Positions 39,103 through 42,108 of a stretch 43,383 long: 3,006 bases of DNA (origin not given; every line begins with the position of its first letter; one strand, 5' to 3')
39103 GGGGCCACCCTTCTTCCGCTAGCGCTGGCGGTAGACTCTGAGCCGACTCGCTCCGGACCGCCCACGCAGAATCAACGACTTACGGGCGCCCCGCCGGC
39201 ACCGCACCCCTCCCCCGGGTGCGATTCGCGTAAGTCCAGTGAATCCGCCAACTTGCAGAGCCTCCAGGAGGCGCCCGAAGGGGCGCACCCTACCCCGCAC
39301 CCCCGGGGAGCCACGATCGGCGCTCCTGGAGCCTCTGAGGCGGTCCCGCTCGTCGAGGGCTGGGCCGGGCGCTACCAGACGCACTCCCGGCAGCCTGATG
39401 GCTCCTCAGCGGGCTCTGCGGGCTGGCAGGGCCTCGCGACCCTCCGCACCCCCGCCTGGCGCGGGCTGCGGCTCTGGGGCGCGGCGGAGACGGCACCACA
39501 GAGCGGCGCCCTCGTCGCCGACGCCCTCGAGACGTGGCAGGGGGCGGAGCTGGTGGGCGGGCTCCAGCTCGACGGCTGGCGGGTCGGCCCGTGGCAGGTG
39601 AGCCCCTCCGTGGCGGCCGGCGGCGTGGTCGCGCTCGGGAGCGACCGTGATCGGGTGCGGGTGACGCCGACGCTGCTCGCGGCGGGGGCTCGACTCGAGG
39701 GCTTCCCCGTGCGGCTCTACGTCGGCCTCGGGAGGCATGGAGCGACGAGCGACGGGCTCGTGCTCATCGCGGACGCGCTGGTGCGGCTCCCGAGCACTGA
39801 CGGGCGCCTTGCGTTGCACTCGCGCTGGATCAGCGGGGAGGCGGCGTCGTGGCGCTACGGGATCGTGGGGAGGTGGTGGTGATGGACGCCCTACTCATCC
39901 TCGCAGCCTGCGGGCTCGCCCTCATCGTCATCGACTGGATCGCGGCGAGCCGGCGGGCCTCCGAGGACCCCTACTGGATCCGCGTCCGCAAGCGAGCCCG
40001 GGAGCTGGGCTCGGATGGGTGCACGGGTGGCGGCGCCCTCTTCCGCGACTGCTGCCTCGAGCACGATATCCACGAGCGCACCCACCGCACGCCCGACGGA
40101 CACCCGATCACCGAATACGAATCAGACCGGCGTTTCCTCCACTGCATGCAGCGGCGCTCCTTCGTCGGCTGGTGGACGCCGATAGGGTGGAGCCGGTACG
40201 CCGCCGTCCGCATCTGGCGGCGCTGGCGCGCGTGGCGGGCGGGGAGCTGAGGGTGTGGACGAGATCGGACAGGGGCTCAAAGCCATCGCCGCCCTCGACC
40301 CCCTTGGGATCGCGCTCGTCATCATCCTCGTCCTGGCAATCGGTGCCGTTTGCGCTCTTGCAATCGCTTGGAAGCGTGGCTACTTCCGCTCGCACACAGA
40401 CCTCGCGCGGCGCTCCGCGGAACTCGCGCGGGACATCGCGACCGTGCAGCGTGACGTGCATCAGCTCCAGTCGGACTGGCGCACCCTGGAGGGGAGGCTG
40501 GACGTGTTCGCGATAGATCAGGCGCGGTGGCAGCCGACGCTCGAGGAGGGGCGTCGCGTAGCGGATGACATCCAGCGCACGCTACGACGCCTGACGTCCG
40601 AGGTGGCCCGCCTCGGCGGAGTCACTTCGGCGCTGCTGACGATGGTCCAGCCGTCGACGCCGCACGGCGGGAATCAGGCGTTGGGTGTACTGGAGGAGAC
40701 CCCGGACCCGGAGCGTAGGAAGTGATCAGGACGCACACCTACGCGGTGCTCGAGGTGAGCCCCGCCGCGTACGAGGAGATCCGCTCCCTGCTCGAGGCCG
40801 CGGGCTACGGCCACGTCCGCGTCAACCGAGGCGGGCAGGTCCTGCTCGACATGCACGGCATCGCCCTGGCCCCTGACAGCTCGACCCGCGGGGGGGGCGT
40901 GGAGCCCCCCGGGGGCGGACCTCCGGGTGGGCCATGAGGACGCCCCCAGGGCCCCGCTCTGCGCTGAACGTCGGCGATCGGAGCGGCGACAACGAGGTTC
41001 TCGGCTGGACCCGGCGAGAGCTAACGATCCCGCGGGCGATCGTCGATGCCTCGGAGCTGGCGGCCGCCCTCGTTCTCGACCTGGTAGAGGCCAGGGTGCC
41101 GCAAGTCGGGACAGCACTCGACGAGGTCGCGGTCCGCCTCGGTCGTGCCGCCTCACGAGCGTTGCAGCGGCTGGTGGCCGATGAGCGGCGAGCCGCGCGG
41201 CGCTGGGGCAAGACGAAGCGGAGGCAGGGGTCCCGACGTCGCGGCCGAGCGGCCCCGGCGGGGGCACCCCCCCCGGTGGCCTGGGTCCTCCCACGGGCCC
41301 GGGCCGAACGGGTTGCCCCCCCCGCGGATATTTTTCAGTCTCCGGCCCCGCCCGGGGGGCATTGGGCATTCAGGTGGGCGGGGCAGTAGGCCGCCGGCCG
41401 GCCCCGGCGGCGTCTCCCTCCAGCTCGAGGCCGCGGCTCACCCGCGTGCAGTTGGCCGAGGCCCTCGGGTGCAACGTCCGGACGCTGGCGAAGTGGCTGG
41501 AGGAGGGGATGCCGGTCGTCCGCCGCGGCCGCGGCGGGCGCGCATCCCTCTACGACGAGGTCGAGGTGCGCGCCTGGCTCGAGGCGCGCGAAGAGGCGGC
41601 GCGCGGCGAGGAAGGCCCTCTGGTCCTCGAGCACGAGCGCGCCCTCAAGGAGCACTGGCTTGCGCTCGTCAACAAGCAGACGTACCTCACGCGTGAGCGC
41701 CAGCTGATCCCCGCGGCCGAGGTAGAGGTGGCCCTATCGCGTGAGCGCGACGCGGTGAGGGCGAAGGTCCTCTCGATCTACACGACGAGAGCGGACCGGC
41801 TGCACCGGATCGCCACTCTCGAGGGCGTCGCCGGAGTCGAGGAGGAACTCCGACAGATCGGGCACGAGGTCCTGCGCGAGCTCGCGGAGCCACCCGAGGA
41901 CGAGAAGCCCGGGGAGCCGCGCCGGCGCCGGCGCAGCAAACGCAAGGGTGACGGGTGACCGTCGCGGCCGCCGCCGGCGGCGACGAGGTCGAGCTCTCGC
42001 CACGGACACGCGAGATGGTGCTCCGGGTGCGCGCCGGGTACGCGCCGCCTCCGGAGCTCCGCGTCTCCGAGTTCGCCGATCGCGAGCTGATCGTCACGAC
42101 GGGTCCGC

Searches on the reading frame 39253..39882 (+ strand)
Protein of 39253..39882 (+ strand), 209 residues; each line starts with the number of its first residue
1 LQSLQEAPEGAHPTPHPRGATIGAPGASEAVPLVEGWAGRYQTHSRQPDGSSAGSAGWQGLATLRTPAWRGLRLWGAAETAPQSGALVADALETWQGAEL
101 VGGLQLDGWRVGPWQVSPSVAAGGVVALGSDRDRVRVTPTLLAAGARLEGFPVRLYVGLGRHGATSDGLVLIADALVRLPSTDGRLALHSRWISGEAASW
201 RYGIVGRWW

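Call 31: search_protein_families(library=pfam, proteins=[window:39253-39882:+], max_evalue=0.01)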
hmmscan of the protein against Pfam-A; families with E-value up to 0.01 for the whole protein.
window:39253-39882:+ (209 aa): 0 families

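Call 88: find_related_loci(query=window:39253-39882:+, collection=viral_contigs, flank=6000)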
Query window:39253-39882:+ (209 aa) in viral_contigs; peptide patterns used: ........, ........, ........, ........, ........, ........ (x = any residue, [..] = any of these).
12 stretches matched a pattern; 1 encode a relative of the query (tblastn E <= 1e-3); 1 distinct loci.
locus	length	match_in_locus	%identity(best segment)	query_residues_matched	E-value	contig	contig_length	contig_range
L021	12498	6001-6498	48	1-160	1e-35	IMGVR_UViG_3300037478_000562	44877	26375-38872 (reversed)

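Call 90: search_protein_families(library=ncbifam, proteins=[window:39253-39882:+], max_evalue=0.1)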
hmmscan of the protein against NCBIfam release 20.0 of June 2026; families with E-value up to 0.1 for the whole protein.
window:39253-39882:+ (209 aa): 0 families

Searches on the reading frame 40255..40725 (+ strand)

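Call 9: search_protein_families(library=pfam, proteins=[window:40255-40725:+], max_evalue=0.01)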
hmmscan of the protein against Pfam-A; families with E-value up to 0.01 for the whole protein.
window:40255-40725:+ (156 aa): 2 families
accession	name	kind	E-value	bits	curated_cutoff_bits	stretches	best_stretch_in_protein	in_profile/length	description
PF06305.16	LapA_dom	-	0.0015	18.8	28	0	19-66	19-61/64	Lipopolysaccharide assembly protein A domain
PF06013.18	WXG100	-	0.005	17.5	27.3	0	48-118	14-82/86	Proteins of 100 residues with WXG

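Call 10: search_protein_families(library=phrogs, proteins=[window:40255-40725:+], max_evalue=0.01)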
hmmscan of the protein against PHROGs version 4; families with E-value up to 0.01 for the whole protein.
window:40255-40725:+ (156 aa): 2 families
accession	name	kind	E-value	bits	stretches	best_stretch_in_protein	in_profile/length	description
phrog_312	-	lysis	0.0013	19.8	1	20-121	11-106/173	Rz-like spanin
phrog_89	-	lysis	0.004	18.1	1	21-116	3-93/143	Rz-like spanin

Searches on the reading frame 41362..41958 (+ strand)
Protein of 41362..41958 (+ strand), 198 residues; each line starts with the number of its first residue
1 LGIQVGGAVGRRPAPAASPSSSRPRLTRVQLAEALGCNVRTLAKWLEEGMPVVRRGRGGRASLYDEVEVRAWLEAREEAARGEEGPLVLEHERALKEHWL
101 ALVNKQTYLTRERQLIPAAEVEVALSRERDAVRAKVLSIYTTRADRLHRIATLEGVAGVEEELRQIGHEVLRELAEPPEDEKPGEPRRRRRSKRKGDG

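Call 9: search_protein_families(library=pfam, proteins=[window:41362-41958:+], max_evalue=0.01)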
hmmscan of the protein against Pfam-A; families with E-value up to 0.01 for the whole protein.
window:41362-41958:+ (198 aa): 4 families
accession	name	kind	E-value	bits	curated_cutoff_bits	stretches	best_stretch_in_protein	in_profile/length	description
PF07471.18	Phage_Nu1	-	2.6e-09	37.3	30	1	28-81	5-58/164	Phage DNA packaging protein Nu1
PF13411.12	MerR_1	-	0.00032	21.2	21.6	1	30-69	5-43/69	MerR HTH family regulatory protein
PF12728.13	HTH_17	-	0.00044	20.9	27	1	28-76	4-50/51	Helix-turn-helix domain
PF13384.12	HTH_23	-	0.0095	16.2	24.6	0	26-47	18-39/50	Homeodomain-like domain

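Call 10: search_protein_families(library=phrogs, proteins=[window:41362-41958:+], max_evalue=0.01)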
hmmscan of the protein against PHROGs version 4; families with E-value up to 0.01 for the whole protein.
window:41362-41958:+ (198 aa): 6 families
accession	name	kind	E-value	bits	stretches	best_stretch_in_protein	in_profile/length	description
phrog_57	-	head and packaging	1e-18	68.9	1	26-193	13-188/199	terminase small subunit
phrog_141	-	head and packaging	5.3e-11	43.3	1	25-175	15-158/183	terminase small subunit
phrog_66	-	integration and excision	6.3e-08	33.7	1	13-155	81-218/412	excisionase and transcriptional regulator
phrog_597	-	DNA, RNA and nucleotide metabolism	0.00061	20.8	1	26-78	113-166/200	DNA binding protein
phrog_2474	-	transcription regulation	0.0045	17.9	1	16-83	39-106/118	MerR-like transcriptional regulator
phrog_668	-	DNA, RNA and nucleotide metabolism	0.0099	16.6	0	25-78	63-115/181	HTH DNA binding protein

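Call 89: find_related_loci(query=window:41362-41958:+, collection=viral_contigs, flank=10000)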
Query window:41362-41958:+ (198 aa) in viral_contigs; peptide patterns used: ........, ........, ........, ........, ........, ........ (x = any residue, [..] = any of these).
19 stretches matched a pattern, but none encodes a relative of the query by tblastn (E <= 1e-3).
